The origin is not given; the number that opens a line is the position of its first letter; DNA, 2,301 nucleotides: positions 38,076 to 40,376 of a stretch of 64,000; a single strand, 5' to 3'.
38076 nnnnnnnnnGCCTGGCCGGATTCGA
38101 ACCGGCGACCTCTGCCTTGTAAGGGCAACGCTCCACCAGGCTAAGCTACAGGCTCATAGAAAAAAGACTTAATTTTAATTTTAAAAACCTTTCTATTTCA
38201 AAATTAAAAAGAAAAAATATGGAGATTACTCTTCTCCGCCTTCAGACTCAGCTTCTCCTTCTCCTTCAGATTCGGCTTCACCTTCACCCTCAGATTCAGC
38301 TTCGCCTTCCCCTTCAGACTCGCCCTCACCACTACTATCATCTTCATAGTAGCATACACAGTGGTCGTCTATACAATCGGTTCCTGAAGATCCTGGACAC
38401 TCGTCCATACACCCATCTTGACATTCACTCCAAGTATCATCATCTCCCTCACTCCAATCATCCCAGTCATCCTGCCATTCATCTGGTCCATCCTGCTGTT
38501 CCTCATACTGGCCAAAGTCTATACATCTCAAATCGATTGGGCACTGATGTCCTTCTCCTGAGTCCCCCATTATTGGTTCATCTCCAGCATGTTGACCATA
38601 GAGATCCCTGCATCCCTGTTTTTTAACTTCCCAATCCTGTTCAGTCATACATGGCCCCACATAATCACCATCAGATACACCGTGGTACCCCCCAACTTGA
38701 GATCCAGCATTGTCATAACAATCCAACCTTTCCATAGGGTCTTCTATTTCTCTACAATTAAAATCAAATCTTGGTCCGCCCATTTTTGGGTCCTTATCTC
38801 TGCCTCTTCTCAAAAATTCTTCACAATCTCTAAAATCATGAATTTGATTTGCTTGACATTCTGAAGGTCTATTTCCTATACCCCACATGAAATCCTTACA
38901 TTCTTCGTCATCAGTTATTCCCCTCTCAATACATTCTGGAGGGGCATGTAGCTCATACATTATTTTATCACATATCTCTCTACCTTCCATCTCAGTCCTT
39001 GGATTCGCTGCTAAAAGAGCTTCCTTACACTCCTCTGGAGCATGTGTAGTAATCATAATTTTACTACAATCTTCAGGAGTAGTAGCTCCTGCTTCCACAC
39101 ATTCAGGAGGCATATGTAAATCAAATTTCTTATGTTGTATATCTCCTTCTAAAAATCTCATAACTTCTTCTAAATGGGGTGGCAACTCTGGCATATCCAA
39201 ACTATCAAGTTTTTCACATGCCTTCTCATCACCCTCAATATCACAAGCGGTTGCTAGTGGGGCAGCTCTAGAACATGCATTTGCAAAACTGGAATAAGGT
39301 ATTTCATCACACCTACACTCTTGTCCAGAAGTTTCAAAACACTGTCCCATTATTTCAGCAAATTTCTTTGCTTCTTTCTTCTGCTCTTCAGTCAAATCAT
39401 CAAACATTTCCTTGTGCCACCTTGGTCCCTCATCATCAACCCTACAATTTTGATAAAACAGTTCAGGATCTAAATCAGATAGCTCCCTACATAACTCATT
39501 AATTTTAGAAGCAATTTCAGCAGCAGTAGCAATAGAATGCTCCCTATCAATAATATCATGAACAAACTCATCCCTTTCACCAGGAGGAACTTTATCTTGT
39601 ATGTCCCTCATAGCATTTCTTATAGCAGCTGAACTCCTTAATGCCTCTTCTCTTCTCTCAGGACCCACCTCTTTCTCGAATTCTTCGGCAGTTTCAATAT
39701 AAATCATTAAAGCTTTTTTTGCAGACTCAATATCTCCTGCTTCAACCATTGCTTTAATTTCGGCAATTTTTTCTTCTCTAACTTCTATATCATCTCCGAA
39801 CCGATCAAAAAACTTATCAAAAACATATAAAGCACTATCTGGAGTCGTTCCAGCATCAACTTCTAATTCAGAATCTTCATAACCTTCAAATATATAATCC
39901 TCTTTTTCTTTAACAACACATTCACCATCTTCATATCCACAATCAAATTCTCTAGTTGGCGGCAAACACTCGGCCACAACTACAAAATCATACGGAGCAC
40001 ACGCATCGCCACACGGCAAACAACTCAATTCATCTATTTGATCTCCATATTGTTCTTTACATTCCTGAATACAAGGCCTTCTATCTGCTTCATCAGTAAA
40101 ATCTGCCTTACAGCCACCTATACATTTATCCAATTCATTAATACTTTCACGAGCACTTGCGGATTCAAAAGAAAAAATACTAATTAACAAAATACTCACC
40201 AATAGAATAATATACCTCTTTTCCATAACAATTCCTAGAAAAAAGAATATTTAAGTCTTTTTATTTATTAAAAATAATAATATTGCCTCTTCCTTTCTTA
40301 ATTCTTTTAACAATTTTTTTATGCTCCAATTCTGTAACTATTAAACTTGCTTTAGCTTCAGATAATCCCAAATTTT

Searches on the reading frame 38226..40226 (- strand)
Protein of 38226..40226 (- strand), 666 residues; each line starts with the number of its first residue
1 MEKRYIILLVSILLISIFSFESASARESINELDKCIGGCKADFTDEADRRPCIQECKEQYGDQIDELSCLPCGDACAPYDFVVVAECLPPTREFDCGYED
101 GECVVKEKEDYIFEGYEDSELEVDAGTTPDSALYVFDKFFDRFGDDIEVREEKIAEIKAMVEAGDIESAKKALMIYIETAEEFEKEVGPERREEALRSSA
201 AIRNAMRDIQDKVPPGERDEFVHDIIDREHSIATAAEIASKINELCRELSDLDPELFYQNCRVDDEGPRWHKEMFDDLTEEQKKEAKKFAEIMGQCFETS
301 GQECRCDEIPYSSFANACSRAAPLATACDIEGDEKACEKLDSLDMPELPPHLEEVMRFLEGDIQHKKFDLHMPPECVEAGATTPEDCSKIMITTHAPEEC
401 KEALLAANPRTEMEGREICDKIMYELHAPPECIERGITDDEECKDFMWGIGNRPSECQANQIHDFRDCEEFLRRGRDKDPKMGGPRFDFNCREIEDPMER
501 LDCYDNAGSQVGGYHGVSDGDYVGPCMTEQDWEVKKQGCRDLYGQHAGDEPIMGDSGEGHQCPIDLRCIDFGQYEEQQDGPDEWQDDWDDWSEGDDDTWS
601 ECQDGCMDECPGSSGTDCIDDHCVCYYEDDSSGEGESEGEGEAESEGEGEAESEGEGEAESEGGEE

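Call 93: search_protein_families(library=pfam, proteins=[window:38226-40226:-], max_evalue=0.001)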
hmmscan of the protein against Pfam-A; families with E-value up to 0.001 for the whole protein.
window:38226-40226:- (666 aa): 1 family
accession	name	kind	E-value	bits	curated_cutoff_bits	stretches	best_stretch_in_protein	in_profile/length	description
PF18915.5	DUF5667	-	5.6e-05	23.9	27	0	148-208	35-95/99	Domain of unknown function (DUF5667)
